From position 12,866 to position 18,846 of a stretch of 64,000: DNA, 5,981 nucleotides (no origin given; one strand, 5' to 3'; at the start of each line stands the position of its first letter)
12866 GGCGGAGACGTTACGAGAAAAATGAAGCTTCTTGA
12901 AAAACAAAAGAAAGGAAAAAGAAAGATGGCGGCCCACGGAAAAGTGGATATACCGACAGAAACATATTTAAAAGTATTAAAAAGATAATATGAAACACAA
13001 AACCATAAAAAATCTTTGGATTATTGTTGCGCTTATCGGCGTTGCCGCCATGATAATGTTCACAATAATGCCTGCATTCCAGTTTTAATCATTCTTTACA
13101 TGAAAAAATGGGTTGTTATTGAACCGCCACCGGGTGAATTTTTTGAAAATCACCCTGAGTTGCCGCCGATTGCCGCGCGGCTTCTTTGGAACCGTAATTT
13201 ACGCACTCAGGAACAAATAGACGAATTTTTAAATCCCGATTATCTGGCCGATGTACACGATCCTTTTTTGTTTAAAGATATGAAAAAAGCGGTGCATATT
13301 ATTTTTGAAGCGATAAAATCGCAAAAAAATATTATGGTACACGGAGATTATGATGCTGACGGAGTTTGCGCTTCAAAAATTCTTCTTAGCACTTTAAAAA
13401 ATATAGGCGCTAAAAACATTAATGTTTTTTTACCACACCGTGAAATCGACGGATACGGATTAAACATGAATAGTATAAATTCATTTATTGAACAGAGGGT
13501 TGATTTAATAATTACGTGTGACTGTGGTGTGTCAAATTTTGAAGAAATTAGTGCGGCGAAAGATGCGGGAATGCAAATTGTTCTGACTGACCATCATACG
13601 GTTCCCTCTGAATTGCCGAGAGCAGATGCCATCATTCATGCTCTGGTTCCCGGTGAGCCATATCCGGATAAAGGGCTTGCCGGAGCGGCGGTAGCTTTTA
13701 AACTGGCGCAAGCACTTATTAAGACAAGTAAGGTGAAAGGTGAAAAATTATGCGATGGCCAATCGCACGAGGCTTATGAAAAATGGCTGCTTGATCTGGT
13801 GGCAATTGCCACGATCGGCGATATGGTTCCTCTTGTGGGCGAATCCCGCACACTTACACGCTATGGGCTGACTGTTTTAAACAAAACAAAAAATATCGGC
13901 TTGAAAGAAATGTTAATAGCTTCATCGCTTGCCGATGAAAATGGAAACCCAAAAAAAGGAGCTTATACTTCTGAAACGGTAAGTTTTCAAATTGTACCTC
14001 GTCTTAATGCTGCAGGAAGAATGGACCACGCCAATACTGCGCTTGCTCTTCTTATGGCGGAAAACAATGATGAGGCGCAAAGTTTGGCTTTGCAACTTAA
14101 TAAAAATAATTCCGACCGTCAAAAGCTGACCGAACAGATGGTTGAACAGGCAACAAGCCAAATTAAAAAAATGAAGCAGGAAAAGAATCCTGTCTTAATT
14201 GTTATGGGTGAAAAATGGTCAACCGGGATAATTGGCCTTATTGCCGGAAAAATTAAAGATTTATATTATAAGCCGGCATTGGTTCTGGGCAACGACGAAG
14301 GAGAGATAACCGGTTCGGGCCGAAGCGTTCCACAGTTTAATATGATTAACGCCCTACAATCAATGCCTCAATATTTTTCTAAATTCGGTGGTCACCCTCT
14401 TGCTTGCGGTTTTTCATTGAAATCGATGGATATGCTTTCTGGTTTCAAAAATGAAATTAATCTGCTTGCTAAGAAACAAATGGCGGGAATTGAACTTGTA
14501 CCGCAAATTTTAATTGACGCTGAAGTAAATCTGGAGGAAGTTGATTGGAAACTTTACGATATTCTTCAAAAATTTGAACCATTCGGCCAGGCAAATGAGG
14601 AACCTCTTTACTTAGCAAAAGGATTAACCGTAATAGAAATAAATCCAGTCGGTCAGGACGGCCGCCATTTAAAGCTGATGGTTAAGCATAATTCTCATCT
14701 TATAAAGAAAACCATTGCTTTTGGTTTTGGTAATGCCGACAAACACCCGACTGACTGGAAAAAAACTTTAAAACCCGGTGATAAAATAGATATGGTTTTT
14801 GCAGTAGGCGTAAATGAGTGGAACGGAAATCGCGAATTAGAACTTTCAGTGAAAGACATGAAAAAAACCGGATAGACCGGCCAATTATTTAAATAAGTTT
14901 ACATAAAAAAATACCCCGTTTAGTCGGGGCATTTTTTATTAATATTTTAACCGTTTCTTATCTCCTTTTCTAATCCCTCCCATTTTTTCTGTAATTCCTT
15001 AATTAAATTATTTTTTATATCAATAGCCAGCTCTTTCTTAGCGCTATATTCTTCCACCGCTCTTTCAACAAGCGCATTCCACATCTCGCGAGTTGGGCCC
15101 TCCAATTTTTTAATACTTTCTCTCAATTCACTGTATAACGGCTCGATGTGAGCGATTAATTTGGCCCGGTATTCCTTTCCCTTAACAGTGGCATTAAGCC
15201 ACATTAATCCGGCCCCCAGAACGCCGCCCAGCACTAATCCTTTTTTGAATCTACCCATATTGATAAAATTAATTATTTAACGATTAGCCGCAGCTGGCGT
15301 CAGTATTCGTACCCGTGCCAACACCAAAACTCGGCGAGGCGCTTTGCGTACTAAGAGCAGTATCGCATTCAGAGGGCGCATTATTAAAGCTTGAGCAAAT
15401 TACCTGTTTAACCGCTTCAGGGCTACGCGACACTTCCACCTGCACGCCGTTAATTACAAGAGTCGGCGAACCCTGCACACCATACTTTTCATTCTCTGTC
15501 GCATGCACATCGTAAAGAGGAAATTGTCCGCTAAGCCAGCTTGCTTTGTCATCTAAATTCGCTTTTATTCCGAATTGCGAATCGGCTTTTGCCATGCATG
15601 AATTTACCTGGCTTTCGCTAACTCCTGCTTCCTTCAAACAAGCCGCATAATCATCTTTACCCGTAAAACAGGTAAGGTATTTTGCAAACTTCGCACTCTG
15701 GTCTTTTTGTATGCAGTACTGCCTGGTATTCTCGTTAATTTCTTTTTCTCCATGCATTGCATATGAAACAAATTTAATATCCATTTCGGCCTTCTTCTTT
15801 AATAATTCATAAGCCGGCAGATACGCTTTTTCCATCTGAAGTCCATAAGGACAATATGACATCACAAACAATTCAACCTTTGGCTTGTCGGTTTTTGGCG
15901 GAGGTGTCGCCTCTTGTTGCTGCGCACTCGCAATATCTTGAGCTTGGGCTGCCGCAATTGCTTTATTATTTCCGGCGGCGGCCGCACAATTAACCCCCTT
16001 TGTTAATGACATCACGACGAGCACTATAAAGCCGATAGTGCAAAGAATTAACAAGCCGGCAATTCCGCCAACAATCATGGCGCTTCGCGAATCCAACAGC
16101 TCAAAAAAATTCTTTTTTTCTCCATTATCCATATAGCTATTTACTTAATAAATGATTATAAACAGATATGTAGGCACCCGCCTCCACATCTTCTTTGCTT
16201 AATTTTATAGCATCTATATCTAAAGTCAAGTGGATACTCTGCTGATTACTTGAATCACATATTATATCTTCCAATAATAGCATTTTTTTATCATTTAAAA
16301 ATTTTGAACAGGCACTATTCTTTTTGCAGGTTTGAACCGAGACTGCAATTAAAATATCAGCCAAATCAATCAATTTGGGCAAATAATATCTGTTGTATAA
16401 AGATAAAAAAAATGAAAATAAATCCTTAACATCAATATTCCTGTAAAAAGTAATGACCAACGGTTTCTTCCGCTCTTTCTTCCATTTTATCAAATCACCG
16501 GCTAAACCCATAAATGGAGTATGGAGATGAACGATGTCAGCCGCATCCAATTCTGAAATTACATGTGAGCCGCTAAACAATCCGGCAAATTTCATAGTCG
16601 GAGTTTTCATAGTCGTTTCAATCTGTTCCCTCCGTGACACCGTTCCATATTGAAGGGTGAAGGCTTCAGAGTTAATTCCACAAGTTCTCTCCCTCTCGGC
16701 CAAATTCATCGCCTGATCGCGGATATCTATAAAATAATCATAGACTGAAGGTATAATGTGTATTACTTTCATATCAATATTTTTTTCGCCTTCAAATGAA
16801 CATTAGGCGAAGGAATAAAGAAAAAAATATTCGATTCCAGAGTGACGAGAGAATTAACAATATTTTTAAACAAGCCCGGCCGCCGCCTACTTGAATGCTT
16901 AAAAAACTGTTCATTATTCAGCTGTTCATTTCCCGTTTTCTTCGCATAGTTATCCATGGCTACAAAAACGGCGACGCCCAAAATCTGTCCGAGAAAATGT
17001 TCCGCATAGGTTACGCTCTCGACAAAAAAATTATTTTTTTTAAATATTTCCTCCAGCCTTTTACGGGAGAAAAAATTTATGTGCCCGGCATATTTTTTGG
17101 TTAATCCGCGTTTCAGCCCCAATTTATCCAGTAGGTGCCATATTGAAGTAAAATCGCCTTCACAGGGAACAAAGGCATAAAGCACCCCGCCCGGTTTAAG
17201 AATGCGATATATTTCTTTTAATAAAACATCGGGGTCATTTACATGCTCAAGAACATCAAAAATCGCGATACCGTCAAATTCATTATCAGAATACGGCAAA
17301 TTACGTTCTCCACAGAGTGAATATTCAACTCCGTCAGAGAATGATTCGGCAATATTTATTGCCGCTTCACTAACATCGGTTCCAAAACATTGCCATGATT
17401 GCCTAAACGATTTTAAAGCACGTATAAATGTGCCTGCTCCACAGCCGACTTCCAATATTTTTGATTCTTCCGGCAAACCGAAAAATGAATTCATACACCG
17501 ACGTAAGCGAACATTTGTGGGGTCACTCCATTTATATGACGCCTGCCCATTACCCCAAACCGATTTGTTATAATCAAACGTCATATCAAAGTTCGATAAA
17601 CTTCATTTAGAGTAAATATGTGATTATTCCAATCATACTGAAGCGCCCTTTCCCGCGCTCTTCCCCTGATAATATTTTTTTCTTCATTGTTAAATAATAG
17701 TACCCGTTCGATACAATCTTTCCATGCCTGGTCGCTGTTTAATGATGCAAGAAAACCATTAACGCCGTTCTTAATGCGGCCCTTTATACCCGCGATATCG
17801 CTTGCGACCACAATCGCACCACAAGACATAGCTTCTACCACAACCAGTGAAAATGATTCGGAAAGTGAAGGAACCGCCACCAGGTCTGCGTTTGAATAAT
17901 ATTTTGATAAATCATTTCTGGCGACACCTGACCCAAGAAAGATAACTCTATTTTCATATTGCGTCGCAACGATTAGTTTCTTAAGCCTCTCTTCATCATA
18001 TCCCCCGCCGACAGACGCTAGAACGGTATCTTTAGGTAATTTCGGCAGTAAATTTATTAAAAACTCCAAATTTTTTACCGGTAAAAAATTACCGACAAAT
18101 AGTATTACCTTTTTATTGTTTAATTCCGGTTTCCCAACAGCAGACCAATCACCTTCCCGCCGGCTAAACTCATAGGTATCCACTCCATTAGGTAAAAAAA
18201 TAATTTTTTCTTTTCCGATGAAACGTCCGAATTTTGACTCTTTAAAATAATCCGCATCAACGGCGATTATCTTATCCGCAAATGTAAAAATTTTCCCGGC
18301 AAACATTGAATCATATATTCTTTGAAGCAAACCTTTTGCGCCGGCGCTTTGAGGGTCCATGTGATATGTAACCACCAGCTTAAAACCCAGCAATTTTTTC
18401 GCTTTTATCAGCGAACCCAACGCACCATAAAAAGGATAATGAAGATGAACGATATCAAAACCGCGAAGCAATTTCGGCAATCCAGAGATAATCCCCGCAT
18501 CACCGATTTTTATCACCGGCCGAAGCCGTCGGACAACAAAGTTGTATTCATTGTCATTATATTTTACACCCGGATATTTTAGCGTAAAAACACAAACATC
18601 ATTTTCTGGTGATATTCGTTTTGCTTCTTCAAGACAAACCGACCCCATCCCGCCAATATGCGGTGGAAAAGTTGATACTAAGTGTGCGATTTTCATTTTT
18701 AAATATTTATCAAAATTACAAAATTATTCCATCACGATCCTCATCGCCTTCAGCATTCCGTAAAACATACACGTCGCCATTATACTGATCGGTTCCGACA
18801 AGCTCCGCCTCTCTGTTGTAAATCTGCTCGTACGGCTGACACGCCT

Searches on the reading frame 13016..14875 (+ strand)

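Call 7: search_protein_families(library=pfam, proteins=[window:13016-14875:+], max_evalue=0.00001)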
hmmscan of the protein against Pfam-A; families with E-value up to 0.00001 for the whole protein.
window:13016-14875:+ (619 aa): 3 families
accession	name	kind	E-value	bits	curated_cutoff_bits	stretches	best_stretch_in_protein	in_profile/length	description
PF17768.7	RecJ_OB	-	4.5e-27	94.7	27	1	500-614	1-107/107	RecJ OB domain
PF01368.27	DHH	-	7.1e-22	78.4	28.1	1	105-266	1-125/125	DHH family, N-terminal domain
PF02272.25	DHHA1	-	3.3e-11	44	25.9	1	392-485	3-100/102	DHHA1 domain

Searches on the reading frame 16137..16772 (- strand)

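Call 43: search_protein_families(library=pfam, proteins=[window:16137-16772:-], max_evalue=0.00001)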
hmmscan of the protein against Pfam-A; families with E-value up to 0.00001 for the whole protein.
window:16137-16772:- (211 aa): 1 family
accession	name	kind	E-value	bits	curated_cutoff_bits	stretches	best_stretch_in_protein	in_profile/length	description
PF13439.12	Glyco_transf_4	-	2.8e-07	31.2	28.5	1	69-147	62-143/170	Glycosyltransferase Family 4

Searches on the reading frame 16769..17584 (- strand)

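Call 43: search_protein_families(library=pfam, proteins=[window:16769-17584:-], max_evalue=0.00001)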
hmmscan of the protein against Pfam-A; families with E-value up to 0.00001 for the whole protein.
window:16769-17584:- (271 aa): 8 families
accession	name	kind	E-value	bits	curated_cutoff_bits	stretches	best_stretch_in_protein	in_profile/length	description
PF13489.12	Methyltransf_23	-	3.5e-25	89.1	27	1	33-190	15-163/164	Methyltransferase domain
PF08241.18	Methyltransf_11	-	1.1e-21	77.6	21.2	1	44-136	1-94/95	Methyltransferase domain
PF13649.12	Methyltransf_25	-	3e-17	63.5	27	1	43-133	1-97/97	Methyltransferase domain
PF08242.18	Methyltransf_12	-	1.2e-15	58.4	30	1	44-135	1-98/98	Methyltransferase domain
PF13847.12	Methyltransf_31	-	7.2e-14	52.1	27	1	40-141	4-113/145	Methyltransferase domain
PF01209.24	Ubie_methyltran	-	5.8e-10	39.4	20.1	1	34-137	42-151/233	ubiE/COQ5 methyltransferase family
PF07021.18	MetW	-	1.5e-07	31.7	21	1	38-152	12-122/193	Methionine biosynthesis protein MetW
PF05219.18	DREV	-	7.3e-06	25.7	26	0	39-193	94-240/265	DREV methyltransferase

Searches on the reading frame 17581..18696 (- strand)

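Call 43: search_protein_families(library=pfam, proteins=[window:17581-18696:-], max_evalue=0.00001)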
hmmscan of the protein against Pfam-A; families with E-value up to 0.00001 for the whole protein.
window:17581-18696:- (371 aa): 4 families
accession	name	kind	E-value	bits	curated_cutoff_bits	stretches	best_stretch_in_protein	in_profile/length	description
PF00534.26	Glycos_transf_1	-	2.8e-35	121.8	26.4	1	193-344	13-167/172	Glycosyl transferases group 1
PF13692.12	Glyco_trans_1_4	-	6.1e-30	104.8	27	1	196-333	2-140/142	Glycosyl transferases group 1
PF13439.12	Glyco_transf_4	-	5.8e-16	59.4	28.5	1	14-174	1-168/170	Glycosyltransferase Family 4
PF13579.12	Glyco_trans_4_4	-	5.9e-09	36.9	29.7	1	15-171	1-158/158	Glycosyl transferase 4-like domain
